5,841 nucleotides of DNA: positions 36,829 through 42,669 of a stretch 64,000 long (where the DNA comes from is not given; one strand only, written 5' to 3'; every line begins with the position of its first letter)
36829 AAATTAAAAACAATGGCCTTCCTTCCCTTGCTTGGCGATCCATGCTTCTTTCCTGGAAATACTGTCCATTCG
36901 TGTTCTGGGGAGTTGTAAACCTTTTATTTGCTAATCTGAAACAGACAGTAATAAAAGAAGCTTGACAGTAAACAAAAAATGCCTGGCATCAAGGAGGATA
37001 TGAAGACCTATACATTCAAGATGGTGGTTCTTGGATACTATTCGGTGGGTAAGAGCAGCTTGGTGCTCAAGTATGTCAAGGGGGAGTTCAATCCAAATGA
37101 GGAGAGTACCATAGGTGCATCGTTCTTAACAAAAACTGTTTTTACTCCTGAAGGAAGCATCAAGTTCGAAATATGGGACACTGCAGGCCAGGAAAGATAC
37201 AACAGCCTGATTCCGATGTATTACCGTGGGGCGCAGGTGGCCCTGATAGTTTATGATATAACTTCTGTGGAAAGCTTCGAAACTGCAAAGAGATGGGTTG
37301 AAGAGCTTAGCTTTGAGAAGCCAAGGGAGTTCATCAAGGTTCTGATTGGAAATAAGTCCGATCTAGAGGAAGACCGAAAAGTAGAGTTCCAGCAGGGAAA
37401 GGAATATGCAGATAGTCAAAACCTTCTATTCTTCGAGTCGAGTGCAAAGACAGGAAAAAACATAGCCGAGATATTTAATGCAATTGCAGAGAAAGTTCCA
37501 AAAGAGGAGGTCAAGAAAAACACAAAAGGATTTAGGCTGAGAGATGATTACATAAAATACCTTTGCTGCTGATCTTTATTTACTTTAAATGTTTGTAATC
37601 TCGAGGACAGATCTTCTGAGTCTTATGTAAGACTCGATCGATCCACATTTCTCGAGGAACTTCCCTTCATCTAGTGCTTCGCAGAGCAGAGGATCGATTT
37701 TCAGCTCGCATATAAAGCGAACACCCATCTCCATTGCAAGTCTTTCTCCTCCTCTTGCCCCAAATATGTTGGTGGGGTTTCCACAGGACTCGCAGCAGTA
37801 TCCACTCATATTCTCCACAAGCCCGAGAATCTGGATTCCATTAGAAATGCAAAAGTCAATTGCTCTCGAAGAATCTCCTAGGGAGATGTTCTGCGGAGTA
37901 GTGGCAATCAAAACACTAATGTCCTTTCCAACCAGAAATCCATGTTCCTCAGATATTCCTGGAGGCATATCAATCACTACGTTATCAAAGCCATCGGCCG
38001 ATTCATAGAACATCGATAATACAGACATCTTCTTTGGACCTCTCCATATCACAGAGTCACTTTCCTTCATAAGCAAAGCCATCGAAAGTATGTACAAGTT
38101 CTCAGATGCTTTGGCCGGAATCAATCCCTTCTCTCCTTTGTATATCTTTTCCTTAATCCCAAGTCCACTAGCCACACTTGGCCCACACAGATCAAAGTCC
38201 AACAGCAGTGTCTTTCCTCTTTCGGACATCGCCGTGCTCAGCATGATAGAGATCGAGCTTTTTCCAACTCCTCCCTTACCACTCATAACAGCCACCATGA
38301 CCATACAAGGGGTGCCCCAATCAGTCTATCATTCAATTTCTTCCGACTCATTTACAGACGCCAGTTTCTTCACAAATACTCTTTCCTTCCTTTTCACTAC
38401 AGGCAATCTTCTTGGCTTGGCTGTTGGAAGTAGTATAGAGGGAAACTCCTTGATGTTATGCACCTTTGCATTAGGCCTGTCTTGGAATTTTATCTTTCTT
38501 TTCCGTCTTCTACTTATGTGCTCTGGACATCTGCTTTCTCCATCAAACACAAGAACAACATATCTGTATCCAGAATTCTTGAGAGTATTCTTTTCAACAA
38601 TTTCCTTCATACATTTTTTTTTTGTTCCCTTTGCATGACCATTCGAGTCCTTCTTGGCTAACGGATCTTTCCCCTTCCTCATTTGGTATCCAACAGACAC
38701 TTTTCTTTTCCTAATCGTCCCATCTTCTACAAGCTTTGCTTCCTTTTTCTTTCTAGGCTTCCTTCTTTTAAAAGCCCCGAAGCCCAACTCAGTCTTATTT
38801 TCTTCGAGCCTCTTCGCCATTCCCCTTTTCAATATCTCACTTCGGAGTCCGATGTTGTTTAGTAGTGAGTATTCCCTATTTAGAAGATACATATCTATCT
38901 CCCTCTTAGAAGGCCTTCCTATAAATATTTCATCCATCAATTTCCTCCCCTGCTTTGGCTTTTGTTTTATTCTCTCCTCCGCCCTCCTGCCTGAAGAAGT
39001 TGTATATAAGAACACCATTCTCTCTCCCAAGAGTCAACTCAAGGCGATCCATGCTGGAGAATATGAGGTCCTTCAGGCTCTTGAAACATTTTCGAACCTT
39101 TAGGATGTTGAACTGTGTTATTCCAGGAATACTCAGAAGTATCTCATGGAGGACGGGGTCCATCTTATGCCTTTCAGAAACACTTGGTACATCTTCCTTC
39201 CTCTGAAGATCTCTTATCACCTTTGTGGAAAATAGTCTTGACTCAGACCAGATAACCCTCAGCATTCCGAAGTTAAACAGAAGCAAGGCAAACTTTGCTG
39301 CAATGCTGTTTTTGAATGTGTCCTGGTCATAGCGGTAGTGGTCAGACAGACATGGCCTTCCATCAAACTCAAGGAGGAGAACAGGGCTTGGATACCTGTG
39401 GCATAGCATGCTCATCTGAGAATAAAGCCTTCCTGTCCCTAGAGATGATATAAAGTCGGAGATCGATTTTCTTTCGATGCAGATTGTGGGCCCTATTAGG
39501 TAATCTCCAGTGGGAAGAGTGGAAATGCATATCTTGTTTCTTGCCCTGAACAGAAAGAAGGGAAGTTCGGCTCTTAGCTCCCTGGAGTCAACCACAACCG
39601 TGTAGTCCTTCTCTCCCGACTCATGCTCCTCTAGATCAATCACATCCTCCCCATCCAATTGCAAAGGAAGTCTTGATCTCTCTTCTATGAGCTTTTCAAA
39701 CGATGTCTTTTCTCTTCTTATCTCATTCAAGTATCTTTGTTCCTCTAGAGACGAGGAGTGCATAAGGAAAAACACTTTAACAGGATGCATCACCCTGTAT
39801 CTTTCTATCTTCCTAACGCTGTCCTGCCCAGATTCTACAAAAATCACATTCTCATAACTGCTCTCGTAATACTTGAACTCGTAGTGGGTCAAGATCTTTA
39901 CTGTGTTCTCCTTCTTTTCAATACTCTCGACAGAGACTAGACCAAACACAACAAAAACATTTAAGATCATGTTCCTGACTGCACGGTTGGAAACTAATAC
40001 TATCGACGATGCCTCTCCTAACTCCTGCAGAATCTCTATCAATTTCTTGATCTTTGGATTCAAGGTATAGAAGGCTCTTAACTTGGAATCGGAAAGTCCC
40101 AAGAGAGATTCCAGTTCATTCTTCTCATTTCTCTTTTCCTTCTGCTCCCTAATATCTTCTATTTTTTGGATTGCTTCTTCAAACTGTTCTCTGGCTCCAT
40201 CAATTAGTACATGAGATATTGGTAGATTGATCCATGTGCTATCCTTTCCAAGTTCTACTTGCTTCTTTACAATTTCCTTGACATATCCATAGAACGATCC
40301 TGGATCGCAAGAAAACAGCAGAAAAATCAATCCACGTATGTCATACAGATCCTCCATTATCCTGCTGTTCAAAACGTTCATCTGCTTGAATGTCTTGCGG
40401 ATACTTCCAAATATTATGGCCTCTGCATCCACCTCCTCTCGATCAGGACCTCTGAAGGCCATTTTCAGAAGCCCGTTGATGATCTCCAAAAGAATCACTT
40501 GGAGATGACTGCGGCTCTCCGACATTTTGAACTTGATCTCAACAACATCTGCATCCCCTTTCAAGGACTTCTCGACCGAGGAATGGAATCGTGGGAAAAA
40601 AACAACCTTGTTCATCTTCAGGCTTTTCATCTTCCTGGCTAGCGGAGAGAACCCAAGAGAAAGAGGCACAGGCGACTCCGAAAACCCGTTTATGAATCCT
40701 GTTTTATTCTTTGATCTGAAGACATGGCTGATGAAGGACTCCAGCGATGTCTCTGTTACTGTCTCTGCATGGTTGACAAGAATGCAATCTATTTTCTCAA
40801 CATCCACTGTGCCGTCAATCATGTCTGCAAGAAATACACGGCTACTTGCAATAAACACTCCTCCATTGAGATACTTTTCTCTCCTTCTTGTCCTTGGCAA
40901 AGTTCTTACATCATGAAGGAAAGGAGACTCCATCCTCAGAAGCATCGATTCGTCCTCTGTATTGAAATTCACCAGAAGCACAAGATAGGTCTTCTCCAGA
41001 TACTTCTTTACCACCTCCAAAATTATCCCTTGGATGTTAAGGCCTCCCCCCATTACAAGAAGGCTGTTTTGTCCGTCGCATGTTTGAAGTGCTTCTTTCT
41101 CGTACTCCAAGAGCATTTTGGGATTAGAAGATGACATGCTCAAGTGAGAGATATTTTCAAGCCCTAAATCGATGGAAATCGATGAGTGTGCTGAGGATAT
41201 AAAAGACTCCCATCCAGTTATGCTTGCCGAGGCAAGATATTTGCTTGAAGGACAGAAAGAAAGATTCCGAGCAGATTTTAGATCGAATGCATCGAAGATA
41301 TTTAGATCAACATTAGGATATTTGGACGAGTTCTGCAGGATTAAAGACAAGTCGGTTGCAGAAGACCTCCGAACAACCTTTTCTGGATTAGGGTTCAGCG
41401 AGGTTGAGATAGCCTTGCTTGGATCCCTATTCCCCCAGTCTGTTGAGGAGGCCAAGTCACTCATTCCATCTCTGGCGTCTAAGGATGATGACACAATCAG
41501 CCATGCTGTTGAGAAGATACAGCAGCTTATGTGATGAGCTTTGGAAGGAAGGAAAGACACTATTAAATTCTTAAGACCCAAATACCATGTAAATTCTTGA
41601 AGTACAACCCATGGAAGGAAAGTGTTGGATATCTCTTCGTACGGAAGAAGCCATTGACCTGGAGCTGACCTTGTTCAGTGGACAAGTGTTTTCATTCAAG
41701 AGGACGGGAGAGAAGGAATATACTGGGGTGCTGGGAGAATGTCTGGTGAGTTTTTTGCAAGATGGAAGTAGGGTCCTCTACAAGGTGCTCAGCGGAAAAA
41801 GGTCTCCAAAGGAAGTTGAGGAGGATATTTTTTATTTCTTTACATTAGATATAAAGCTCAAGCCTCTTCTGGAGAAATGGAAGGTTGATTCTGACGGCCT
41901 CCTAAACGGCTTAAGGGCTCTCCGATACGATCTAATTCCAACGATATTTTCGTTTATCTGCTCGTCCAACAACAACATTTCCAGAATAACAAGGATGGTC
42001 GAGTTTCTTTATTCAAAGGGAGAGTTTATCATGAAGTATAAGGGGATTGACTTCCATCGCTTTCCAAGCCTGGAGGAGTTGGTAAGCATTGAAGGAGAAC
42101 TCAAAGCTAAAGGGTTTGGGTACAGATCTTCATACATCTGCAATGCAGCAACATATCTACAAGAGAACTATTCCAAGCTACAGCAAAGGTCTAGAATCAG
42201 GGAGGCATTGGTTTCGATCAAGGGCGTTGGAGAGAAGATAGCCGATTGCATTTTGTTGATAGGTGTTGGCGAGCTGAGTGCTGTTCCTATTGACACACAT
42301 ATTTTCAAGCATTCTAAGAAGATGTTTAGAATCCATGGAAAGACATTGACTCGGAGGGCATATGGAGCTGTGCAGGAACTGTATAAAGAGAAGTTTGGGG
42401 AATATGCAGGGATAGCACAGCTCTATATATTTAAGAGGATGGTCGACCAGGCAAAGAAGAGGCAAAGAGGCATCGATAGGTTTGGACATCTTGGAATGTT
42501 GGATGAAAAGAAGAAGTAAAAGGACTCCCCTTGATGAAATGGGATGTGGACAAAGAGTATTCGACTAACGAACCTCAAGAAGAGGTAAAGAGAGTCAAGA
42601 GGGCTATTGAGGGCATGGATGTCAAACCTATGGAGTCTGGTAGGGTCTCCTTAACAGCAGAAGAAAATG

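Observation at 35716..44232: Divergent pair of paralogous tail-anchored proteins with a shared, unassigned N-terminal domain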

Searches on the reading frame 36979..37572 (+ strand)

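Call 52: search_protein_families(library=pfam, proteins=[window:36979-37572:+], max_evalue=0.001)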
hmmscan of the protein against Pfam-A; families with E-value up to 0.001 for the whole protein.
window:36979-37572:+ (197 aa): 6 families
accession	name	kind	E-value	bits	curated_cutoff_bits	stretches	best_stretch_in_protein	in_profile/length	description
PF00071.28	Ras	-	1.9e-57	193.8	21.6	1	14-174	1-161/162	Ras family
PF08477.19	Roc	-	5.6e-32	110.9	27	1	14-128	1-119/119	Ras of Complex, Roc, domain of DAPkinase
PF00025.27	Arf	-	8.5e-13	48.6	22.3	1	11-172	13-173/174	ADP-ribosylation factor family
PF04670.18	Gtr1_RagA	-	2.1e-05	24.5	22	1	14-142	1-137/232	Gtr1/RagA G protein conserved region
PF01926.29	MMR_HSR1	-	4.8e-05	23.9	21.9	1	15-113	2-102/113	50S ribosome-binding GTPase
PF00009.33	GTP_EFTU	-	0.00026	21.1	26.5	1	40-174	48-187/188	Elongation factor Tu GTP binding domain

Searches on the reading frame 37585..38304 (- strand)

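Call 52: search_protein_families(library=pfam, proteins=[window:37585-38304:-], max_evalue=0.001)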
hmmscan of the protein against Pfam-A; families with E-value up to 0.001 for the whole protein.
window:37585-38304:- (239 aa): 4 families
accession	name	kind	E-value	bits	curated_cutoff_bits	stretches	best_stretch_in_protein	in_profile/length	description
PF10609.15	ParA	-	2.9e-59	200.9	27.1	1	3-216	5-225/246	NUBPL iron-transfer P-loop NTPase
PF13614.12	AAA_31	-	1.3e-09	38.7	27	1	3-118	3-130/177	AAA domain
PF01656.29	CbiA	-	2.4e-08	34.4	25.4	1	4-144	1-54/125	CobQ/CobB/MinD/ParA nucleotide binding domain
PF02374.21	ArsA_ATPase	-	8.9e-06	25.6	24.3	1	5-38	4-38/305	Anion-transporting ATPase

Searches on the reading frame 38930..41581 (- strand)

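Call 52: search_protein_families(library=pfam, proteins=[window:38930-41581:-], max_evalue=0.001)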
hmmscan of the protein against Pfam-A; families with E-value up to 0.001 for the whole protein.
window:38930-41581:- (883 aa): 1 family
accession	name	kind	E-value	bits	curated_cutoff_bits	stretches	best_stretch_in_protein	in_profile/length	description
PF02732.21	ERCC4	-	1.8e-21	76.9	24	1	664-789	1-137/140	ERCC4 domain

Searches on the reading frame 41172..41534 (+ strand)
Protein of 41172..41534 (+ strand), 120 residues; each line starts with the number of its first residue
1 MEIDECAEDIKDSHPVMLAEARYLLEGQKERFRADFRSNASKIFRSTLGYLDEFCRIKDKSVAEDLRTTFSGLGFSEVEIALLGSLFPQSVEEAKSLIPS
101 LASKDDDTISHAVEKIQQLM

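Call 52: search_protein_families(library=pfam, proteins=[window:41172-41534:+], max_evalue=0.001)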
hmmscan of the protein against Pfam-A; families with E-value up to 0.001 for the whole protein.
window:41172-41534:+ (120 aa): 1 family
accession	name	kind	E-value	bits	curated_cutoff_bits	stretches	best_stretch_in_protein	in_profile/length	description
PF03874.21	RNA_pol_Rpb4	-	3.3e-15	56.8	25.6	1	17-119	3-115/116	RNA polymerase Rpb4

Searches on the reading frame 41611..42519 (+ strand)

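Call 52: search_protein_families(library=pfam, proteins=[window:41611-42519:+], max_evalue=0.001)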
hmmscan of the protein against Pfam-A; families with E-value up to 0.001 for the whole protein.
window:41611-42519:+ (302 aa): 3 families
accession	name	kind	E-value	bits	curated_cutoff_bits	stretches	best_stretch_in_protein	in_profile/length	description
PF07934.18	OGG_N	-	2.1e-13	50.9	23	1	11-95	5-92/115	8-oxoguanine DNA glycosylase, N-terminal domain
PF00633.29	HHH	-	0.0001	22.4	24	0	197-216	10-29/30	Helix-hairpin-helix motif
PF00730.31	HhH-GPD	-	0.00015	22.5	26.2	1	114-250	2-98/108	HhH-GPD superfamily base excision DNA repair protein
